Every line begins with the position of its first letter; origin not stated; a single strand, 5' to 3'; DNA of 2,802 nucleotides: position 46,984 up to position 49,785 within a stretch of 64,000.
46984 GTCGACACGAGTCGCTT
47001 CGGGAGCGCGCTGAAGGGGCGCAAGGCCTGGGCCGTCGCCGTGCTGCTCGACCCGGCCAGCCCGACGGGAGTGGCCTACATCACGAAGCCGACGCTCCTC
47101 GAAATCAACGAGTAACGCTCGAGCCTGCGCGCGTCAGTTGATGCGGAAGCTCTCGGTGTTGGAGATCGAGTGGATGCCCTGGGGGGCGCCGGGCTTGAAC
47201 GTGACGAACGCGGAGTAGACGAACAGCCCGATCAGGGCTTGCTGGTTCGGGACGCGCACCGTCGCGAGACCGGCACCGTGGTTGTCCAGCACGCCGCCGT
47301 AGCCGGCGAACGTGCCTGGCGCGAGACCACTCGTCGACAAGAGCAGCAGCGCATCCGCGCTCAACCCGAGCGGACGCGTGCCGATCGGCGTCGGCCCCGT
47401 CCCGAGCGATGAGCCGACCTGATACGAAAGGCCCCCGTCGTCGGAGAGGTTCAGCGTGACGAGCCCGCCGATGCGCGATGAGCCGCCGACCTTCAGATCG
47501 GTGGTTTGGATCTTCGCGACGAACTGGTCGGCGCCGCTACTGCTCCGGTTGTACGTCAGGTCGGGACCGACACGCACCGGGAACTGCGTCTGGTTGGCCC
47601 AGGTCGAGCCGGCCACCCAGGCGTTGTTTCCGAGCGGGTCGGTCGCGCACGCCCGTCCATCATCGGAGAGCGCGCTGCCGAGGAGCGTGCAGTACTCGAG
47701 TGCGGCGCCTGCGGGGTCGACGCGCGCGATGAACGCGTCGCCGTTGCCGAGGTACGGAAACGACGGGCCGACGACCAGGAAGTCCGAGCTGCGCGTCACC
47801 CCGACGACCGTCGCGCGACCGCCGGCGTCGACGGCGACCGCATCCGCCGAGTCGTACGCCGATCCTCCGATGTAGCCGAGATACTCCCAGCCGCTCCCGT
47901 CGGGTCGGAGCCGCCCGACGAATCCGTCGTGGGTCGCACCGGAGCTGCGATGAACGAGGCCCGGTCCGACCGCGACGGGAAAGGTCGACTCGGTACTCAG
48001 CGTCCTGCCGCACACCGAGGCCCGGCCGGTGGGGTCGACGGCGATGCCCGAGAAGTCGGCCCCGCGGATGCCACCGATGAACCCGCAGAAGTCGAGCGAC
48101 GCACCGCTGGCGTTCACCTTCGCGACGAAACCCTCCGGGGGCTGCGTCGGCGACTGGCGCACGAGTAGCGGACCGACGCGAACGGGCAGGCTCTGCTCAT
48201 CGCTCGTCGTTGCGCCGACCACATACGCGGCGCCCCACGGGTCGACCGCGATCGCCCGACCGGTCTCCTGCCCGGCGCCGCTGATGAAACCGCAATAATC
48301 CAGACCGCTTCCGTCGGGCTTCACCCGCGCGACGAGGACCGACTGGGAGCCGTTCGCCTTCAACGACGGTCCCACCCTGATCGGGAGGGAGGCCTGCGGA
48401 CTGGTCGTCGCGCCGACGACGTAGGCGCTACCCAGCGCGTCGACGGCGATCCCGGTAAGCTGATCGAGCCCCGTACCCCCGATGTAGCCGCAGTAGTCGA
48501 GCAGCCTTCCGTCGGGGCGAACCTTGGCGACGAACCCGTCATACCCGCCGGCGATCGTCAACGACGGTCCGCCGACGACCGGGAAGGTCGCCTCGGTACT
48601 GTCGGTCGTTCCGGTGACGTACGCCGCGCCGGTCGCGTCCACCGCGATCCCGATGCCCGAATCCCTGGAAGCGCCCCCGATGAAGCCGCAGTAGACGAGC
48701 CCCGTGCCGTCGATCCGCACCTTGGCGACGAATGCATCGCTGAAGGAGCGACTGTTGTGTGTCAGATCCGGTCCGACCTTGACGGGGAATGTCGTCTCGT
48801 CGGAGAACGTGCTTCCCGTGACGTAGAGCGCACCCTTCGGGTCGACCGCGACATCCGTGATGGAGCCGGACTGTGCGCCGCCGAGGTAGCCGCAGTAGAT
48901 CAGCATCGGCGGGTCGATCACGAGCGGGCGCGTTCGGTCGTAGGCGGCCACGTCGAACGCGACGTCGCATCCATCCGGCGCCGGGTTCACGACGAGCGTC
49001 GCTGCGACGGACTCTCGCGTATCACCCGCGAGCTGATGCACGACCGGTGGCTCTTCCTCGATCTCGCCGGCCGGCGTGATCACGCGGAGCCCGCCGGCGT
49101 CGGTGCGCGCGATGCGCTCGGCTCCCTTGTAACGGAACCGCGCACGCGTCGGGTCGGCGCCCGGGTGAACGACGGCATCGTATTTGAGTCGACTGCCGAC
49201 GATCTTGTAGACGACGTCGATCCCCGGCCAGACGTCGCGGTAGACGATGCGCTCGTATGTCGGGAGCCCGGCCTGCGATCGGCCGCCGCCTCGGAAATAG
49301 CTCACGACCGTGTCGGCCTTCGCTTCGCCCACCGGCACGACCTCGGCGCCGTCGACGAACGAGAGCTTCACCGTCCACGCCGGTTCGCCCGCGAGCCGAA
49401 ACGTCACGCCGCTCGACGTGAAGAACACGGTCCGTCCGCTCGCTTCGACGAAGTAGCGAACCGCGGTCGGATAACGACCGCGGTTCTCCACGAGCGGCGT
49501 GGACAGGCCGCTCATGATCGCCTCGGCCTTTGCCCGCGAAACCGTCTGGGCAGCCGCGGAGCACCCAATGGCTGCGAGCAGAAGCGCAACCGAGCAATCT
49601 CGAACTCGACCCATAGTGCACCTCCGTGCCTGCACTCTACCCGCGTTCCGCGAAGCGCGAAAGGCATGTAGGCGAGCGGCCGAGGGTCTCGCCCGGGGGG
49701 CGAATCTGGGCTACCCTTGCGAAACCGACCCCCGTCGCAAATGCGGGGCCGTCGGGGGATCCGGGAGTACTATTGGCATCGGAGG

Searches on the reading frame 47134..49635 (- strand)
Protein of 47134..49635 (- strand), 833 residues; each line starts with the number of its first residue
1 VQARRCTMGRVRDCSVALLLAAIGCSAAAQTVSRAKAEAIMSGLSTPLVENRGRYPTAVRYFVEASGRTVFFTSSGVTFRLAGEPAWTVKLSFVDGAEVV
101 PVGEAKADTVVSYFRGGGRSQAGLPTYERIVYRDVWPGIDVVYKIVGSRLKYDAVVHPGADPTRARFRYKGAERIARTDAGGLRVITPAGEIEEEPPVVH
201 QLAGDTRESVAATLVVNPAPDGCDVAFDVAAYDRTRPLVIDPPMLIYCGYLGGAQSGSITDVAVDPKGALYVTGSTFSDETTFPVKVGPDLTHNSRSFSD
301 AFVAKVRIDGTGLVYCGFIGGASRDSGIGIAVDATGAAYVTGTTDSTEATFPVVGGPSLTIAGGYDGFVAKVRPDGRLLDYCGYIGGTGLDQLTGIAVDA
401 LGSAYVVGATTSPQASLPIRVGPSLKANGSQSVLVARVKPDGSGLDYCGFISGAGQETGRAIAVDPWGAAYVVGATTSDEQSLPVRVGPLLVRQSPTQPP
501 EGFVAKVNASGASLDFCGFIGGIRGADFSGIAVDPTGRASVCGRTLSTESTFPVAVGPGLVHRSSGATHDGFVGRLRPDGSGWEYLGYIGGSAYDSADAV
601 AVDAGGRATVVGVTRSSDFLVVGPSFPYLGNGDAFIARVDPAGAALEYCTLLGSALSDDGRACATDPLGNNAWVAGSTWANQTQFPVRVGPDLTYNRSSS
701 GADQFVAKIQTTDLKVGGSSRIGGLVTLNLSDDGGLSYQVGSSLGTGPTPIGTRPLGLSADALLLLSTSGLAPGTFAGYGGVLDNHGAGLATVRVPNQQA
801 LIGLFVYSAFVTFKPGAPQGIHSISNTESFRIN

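Call 18: search_protein_families(library=pfam, proteins=[window:47134-49635:-], max_evalue=0.001)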
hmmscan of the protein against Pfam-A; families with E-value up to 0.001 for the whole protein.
window:47134-49635:- (833 aa): 2 families
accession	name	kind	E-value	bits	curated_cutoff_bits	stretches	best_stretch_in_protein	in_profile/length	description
PF25778.1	DUF7948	-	2.8e-41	142.3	27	1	49-242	2-213/214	Domain of unknown function (DUF7948)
PF06739.17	SBBP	-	4.4e-15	55.8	20.5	0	319-346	6-34/38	Beta-propeller repeat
